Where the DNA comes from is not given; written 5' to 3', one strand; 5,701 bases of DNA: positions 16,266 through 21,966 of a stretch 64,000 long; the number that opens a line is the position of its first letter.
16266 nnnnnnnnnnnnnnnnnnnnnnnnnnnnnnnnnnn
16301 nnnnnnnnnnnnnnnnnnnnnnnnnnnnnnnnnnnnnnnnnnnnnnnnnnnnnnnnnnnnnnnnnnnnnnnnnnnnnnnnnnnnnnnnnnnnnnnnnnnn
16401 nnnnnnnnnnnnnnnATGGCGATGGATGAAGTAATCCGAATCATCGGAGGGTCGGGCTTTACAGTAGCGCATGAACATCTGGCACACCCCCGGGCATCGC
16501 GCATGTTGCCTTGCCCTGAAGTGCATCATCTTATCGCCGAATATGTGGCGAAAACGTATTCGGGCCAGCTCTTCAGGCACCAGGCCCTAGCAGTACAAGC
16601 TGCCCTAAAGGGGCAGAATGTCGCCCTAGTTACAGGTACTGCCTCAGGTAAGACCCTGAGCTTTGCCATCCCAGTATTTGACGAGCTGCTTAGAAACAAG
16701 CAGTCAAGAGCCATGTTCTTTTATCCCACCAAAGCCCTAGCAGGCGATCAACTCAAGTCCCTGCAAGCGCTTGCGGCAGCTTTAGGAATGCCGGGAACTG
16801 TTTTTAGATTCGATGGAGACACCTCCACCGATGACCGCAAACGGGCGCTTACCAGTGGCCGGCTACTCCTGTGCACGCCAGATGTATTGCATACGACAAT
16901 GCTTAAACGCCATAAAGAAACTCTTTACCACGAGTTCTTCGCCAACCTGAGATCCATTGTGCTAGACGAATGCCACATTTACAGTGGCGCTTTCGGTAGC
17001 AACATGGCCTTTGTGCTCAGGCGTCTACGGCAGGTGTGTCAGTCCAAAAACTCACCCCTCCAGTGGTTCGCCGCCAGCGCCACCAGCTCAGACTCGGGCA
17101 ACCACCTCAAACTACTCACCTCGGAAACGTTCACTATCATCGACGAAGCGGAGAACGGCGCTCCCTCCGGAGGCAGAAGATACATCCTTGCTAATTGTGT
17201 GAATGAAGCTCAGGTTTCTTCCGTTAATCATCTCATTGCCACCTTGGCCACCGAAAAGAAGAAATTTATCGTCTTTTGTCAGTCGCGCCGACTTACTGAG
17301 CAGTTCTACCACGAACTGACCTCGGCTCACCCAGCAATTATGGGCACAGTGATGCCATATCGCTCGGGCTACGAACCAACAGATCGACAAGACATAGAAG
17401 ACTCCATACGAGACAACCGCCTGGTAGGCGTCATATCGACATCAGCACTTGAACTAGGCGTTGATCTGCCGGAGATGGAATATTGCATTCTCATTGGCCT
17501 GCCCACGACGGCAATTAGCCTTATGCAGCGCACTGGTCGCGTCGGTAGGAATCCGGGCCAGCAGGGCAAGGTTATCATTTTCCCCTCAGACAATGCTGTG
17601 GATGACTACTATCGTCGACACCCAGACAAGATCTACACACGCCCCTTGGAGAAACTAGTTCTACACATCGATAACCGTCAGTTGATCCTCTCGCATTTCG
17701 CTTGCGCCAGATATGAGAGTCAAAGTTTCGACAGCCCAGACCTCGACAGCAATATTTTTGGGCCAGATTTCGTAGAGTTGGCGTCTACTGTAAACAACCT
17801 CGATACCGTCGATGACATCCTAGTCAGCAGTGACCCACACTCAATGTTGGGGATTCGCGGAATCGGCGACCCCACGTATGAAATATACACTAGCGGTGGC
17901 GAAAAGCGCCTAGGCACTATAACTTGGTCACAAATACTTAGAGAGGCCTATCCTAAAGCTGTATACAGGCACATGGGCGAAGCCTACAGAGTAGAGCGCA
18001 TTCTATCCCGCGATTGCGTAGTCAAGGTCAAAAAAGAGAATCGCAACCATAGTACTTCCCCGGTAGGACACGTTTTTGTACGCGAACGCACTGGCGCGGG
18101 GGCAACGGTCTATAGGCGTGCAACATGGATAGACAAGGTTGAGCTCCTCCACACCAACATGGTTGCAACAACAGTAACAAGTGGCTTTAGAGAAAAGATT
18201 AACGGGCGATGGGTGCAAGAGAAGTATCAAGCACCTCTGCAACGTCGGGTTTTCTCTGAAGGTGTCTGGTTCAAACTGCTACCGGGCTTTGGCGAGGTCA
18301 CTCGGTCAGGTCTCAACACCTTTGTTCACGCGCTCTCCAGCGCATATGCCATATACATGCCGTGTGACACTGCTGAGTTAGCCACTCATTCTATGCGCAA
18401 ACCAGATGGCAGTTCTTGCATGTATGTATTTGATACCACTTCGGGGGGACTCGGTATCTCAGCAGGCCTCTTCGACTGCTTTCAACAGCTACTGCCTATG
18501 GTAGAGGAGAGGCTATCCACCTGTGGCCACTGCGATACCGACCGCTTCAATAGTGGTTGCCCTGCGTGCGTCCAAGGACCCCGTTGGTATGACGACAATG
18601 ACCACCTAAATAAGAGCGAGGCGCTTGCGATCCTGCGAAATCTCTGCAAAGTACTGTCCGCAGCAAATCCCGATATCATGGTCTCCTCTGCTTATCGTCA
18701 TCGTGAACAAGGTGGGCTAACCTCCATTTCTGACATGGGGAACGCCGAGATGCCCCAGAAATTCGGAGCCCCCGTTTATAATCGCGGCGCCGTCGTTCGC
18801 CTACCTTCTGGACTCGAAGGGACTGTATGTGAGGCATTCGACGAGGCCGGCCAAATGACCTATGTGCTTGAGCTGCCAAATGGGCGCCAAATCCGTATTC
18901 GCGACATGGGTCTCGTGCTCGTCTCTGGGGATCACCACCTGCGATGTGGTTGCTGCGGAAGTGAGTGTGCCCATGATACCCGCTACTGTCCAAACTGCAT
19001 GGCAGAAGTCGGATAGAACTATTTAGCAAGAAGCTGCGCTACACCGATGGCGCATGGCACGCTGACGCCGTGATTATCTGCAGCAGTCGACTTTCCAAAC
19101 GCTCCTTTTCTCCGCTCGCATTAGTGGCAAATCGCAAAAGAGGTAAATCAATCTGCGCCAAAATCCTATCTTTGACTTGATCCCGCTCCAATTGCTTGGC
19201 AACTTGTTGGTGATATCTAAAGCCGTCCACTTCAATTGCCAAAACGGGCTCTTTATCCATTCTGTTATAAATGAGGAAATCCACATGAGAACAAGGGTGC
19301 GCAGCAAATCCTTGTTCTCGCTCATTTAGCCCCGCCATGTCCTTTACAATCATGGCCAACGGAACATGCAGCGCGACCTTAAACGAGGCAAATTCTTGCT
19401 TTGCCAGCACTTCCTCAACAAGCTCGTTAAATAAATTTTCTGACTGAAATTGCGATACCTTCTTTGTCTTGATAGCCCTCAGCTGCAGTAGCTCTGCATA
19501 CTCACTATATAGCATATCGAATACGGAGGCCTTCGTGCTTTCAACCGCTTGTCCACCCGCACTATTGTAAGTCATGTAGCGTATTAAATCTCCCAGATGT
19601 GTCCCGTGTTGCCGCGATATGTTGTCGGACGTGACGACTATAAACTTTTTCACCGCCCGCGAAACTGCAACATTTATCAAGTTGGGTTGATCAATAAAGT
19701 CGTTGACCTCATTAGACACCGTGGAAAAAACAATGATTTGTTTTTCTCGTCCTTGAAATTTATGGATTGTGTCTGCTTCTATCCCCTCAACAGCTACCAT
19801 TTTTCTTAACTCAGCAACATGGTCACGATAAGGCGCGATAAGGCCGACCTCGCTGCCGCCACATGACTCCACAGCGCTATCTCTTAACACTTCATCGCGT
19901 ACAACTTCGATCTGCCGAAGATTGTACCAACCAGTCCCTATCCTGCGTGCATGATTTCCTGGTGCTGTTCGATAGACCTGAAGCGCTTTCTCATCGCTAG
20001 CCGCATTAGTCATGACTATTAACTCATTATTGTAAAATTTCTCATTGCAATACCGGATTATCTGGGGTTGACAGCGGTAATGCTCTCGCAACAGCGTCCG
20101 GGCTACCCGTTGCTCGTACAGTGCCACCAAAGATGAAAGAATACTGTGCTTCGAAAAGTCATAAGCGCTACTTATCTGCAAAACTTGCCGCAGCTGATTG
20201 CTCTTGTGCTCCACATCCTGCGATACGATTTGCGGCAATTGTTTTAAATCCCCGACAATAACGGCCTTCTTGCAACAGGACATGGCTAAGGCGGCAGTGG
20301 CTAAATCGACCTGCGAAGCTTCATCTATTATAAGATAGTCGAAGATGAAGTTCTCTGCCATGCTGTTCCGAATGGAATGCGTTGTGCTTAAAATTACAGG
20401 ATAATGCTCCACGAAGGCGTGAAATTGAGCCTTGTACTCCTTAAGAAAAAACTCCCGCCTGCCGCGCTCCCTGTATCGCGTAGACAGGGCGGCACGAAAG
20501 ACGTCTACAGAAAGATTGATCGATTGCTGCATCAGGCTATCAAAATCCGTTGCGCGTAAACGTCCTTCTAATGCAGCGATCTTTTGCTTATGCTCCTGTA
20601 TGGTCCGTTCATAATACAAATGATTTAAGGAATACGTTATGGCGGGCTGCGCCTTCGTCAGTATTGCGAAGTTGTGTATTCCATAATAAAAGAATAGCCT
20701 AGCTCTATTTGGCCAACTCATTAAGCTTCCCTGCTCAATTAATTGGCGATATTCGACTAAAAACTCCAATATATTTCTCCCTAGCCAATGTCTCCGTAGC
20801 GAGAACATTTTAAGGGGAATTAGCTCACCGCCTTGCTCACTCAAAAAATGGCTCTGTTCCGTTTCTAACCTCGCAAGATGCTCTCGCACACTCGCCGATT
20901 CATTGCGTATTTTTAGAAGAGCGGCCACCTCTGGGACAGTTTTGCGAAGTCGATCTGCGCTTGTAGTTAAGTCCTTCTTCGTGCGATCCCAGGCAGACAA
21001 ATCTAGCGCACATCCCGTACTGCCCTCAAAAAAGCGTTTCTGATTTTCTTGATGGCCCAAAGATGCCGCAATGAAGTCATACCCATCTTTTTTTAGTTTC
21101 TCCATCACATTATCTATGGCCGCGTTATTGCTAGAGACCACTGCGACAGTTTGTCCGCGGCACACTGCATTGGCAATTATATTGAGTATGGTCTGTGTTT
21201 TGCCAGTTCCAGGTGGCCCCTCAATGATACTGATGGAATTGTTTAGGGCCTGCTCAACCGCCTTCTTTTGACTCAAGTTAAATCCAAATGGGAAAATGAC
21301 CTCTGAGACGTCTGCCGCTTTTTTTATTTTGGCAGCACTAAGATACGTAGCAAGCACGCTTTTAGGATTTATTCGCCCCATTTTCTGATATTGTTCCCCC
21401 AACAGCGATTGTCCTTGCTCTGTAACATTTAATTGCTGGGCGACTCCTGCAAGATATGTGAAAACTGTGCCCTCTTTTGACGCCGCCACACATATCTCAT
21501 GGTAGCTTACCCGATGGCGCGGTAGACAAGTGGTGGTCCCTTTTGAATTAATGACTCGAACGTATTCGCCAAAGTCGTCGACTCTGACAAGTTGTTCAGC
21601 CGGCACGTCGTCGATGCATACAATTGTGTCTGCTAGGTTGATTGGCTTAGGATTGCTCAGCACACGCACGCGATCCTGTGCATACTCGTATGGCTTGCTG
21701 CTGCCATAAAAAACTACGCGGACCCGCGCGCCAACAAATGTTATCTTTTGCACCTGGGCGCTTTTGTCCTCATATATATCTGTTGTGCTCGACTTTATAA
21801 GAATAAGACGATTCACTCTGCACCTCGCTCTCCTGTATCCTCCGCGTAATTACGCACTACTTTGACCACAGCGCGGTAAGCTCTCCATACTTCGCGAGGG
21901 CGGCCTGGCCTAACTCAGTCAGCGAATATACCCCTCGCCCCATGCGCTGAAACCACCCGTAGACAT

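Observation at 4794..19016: Six-gene co-directional locus (SNF2 + DUF4391 + N6A MTase + Type III Res + two DUF1998 helicases): a hybrid that fits neither Type III R-M nor DISARM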

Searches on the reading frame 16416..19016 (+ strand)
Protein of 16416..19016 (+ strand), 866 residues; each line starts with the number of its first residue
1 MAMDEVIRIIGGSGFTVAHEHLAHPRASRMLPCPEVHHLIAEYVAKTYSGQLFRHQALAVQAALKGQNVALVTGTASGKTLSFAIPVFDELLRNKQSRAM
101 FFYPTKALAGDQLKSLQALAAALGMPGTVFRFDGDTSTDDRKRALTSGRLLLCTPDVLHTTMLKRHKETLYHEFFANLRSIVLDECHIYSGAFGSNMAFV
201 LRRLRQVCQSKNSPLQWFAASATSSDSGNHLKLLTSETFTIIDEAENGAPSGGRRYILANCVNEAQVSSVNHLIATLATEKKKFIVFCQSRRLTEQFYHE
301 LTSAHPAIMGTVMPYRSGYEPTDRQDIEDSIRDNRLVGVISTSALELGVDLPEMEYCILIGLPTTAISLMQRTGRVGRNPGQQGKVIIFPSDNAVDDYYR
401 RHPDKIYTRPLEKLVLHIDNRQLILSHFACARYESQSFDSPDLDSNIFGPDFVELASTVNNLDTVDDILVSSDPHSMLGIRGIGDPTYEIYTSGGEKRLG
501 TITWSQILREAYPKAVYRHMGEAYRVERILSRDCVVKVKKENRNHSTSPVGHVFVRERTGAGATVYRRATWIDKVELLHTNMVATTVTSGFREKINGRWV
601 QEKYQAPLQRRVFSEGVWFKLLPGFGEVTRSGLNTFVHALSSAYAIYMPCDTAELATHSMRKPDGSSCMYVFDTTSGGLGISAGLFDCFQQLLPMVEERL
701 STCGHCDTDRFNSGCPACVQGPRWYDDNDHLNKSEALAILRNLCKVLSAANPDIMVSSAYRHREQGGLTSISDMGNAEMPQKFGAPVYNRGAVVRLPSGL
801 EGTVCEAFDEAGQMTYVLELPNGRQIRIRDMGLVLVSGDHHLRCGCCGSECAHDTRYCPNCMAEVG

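Call 3: search_protein_families(library=pfam, proteins=[window:16416-19016:+], max_evalue=0.01)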
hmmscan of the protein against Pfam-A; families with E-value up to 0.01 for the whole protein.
window:16416-19016:+ (866 aa): 5 families
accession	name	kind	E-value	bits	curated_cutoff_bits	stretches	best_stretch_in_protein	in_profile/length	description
PF00270.35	DEAD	-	5.8e-28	98.2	26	1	54-225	2-161/167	DEAD/DEAH box helicase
PF00271.37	Helicase_C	-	3e-18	66.5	23.5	1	272-379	8-109/110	Helicase conserved C-terminal domain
PF09369.15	MZB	-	3.5e-12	47.3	24.2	1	637-719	2-80/80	MrfA Zn-binding domain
PF04851.21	ResIII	-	9.8e-08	32.5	22.5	1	52-223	4-161/164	Type III restriction enzyme, res subunit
PF22590.2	Cas3-like_C_2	-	0.00056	20.6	27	1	281-379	2-104/106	CRISPR-associated nuclease/helicase Cas3, C-terminal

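Call 4: search_protein_families(library=padloc, proteins=[window:16416-19016:+], max_evalue=0.001)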
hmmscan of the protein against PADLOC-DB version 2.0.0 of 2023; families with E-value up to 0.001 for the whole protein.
window:16416-19016:+ (866 aa): 58 families (the best 25 are shown)
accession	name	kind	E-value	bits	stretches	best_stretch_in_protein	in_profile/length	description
PDLC02503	BrxHI|BrxHII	-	1.4e-41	140.7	1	51-389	24-352/698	BrxHI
PDLC03960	SngC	-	8.7e-37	125.2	1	40-393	13-375/720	-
PDLC01533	Cas3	-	9.8e-31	104.9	2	36-227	22-209/897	CAS-I; effector_G3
PDLC00013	DruE1|DruE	-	1.6e-30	103.9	4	52-119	92-170/1776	SNF2 family N-terminal domain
PDLC00036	DruE3|DruE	-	2.6e-27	92.4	3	53-233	94-297/2023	SNF2 family N-terminal domain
PDLC00037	DruE3|DruE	-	1.9e-26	90.2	2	51-232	101-307/2055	SNF2 family N-terminal domain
PDLC02501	BrxHI|BrxHII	-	4.1e-26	89.3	1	56-384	28-347/925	BrxHI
PDLC03928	PsyrT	-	5.8e-20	69.1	1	51-402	21-359/689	-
PDLC00035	DruE3|DruE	-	9.8e-19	64.6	1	51-225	102-300/1460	SNF2 family N-terminal domain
PDLC00051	DruE4|DruE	-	1.2e-18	64.1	1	50-95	91-137/1829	SNF2 family N-terminal domain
PDLC00015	DruE2|DruE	-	8.3e-17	58.2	1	49-94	94-140/1887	SNF2 family N-terminal domain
PDLC02896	DpdJ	-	1.2e-16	57.6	2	138-256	320-447/1487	DpdJ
PDLC02861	DpdF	-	1.4e-16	58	1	43-390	19-343/611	DpdF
PDLC02570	DrmA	-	1.5e-16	57.9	1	180-401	412-646/851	DrmA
PDLC01252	Cas3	-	3.9e-16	57.4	1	75-406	8-313/324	CAS-I; effector_G3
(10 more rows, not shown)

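Call 11: search_protein_families(library=ncbifam, proteins=[window:16416-19016:+], max_evalue=0.001)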
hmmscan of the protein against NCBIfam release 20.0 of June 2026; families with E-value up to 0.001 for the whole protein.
window:16416-19016:+ (866 aa): 28 families (the best 25 are shown)
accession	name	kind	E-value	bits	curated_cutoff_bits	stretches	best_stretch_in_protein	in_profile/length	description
TIGR03817.1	DECH_helic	hypoth_equivalog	2.3e-111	373.3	874.1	1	20-745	4-740/742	helicase/secretion neighborhood putative DEAH-box helicase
TIGR04121.1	DEXH_lig_assoc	equivalog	2.7e-43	147.8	850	1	51-392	13-359/804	ligase-associated DNA damage response DEXH box helicase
NF010338.0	PRK13767.1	equivalog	1.8e-22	79.4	849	2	270-395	274-403/877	ATP-dependent helicase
NF010337.0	PRK13766.1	equivalog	3.4e-22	78.4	610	2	56-194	21-149/781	Hef nuclease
NF041067.1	DpdJ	equivalog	2.4e-16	58.6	800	1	138-244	313-425/1482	protein DpdJ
TIGR01389.1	recQ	equivalog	3e-15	55.7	640.2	1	48-389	9-328/591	DNA helicase RecQ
TIGR00614.1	recQ_fam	subfamily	1.4e-14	53.7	219.8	1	51-389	10-329/470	RecQ family ATP-dependent DNA helicase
NF008279.0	PRK11057.1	equivalog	3.6e-14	52.1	1015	1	44-389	17-339/608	ATP-dependent DNA helicase RecQ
TIGR01587.1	cas3_core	equivalog_domain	4.3e-13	49.1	102.45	1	77-393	10-336/358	CRISPR-associated helicase Cas3'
NF041063.1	DpdF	equivalog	9.1e-12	44.4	550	1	45-379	137-472/813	protein DpdF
TIGR02621.3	cas3_GSU0051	exception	2.2e-11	43.3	400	1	56-400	18-394/854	type I-G CRISPR-associated helicase/endonuclease Cas3g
NF008744.0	PRK11776.1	equivalog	4.3e-11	42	524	1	55-389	30-345/460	ATP-dependent RNA helicase DbpA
NF007284.0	PRK09751.1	equivalog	5.7e-11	40.4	1496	1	323-391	363-431/1538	ATP-dependent helicase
NF053711.1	RNA_heli_RhlE1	exception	2.1e-10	40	750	1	56-389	28-347/434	RNA helicase RhlE1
NF001308.0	PRK00254.1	equivalog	1.6e-08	33.3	1216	1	50-206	22-168/720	ATP-dependent DNA helicase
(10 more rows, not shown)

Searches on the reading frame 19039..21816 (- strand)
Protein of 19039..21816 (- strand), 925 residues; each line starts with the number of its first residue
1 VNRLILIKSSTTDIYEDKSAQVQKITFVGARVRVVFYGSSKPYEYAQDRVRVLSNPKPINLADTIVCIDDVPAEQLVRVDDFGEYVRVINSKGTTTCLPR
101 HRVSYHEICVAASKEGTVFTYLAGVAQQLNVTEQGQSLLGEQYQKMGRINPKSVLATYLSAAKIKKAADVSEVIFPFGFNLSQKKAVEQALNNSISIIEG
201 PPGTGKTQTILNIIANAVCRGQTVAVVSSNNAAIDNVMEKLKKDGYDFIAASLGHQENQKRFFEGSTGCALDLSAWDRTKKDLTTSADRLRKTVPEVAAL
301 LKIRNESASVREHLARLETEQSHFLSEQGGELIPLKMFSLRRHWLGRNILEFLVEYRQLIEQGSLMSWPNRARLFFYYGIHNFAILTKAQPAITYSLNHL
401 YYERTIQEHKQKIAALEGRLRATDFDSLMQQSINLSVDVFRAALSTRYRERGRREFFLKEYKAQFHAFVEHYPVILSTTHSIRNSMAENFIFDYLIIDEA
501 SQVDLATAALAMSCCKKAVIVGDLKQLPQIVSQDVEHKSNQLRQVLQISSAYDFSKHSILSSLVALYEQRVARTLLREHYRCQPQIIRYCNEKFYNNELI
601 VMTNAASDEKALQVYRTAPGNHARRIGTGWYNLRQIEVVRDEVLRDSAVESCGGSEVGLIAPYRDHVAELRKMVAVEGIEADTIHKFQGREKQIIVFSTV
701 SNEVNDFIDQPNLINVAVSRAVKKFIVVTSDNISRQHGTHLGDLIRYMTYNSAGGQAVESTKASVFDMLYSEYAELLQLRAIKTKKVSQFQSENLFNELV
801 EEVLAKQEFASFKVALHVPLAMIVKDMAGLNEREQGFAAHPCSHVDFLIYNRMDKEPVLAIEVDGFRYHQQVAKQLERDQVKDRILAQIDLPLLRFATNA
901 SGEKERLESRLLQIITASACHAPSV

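Call 3: search_protein_families(library=pfam, proteins=[window:19039-21816:-], max_evalue=0.01)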
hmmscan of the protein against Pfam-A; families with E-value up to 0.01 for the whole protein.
window:19039-21816:- (925 aa): 15 families
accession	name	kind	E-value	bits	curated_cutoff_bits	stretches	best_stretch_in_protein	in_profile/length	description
PF13086.12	AAA_11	-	3.2e-31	109.5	27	1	179-531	2-254/257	AAA domain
PF13087.12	AAA_12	-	3.9e-23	82.5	27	1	561-730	7-193/195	AAA domain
PF13245.12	AAA_19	-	1.1e-16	61.7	25.1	2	183-255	1-74/134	AAA domain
PF10881.14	DUF2726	-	7.2e-15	55.3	24.7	1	793-911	9-123/126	Protein of unknown function (DUF2726)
PF13604.12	AAA_30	-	7e-14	52.4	27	2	180-241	3-66/191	AAA domain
PF01443.25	Viral_helicase1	-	9.3e-09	35.9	21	0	489-547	57-120/228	Viral superfamily 1 RNA helicase core domain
PF00580.27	UvrD-helicase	-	8.1e-06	26.1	23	1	180-526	2-250/271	UvrD/REP helicase N-terminal domain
PF00270.35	DEAD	-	2.6e-05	24.5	26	1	182-247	3-71/167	DEAD/DEAH box helicase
PF18741.7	MTES_1575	-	2.9e-05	24.5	38.2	1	844-897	26-77/96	REase_MTES_1575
PF09848.15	SLFN-g3_helicase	-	3.3e-05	23.8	24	1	194-245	2-55/354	Schlafen group 3, DNA/RNA helicase domain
PF04851.21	ResIII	-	0.00013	22.3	22.5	0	182-243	7-75/164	Type III restriction enzyme, res subunit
PF20720.3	nSTAND3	-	0.00013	22.2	27.2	1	184-244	8-67/155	Novel STAND NTPase 3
PF13538.12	UvrD_C_2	-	0.00019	21.7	27.4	1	680-728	3-52/52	UvrD-like helicase C-terminal domain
PF05127.21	NAT10_TcmA_helicase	-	0.0015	18.9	22.7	0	197-244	1-49/176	RNA cytidine acetyltransferase NAT10/TcmA, helicase domain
PF02562.22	PhoH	-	0.0017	18.4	27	0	180-227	6-53/205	PhoH-like protein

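Call 4: search_protein_families(library=padloc, proteins=[window:19039-21816:-], max_evalue=0.001)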
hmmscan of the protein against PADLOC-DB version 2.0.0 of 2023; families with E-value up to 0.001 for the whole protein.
window:19039-21816:- (925 aa): 14 families
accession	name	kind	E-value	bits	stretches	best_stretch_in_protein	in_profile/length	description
PDLC03924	MkoC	-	1.1e-58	197.2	2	456-752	622-966/1136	-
PDLC03920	MkoA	-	9.3e-52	174.5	1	179-757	616-1106/1112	-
PDLC05009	PDC-S37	-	4e-39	132.3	2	489-611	935-1051/1550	-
PDLC03921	MkoA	-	6.5e-38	128.1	2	488-757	1293-1595/1607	-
PDLC02194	Hhe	-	1.3e-20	70.3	2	489-615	1378-1498/1911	-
PDLC05064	PDC-S68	-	9.8e-09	31.5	1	110-229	620-736/1273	-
PDLC05066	PDC-S68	-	2.8e-07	26.9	0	182-238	582-641/1202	-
PDLC04140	mad8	-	7.8e-07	26.9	1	192-321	26-131/314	mads_8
PDLC01734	typeIV_RecD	-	3.8e-06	23.4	0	179-225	340-386/763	RecD_0_IVD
PDLC02350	AbiO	-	5.7e-05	20.1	1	182-251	182-248/468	AbiO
PDLC02372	Nhi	-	0.00021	18.1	1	183-251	187-254/470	-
PDLC01731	typeIV_DinG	-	0.00022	18.1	0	187-242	34-89/526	Csf4_2_IVA1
PDLC05065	PDC-S68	-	0.00065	15.5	0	487-530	699-745/1221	-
PDLC04173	GajB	-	0.00099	16.2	0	189-245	5-60/471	-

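Call 11: search_protein_families(library=ncbifam, proteins=[window:19039-21816:-], max_evalue=0.001)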
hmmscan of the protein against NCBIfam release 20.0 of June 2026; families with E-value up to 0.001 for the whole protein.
window:19039-21816:- (925 aa): 7 families
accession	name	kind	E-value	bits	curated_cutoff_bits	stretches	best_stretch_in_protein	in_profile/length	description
TIGR00376.1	TIGR00376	hypoth_equivalog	2.4e-44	151.9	348.9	3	176-255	156-234/639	IGHMBP2 family helicase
NF058533.1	antiphage_ProA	equivalog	3.1e-36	124.4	1500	2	161-295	632-765/1903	anti-phage protein ProA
NF040671.1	PLuB_AAA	exception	2.5e-34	117.9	999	2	471-732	934-1233/1256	PLuB system helicase-like protein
NF042953.1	Hhe_antiphage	equivalog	8.4e-28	96.4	2000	2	489-611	1279-1395/1797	DUF4011 domain-containing anti-phage protein Hhe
TIGR01448.2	helicase_RecD2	equivalog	8.6e-18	63.8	500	1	160-218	298-356/713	SF1B family DNA helicase RecD2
TIGR01447.1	recD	equivalog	3.9e-12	45.5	310.15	1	155-216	124-186/597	exodeoxyribonuclease V subunit alpha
NF008127.0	PRK10875.1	equivalog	4.7e-06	25.4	671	0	183-217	161-195/619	exodeoxyribonuclease V subunit alpha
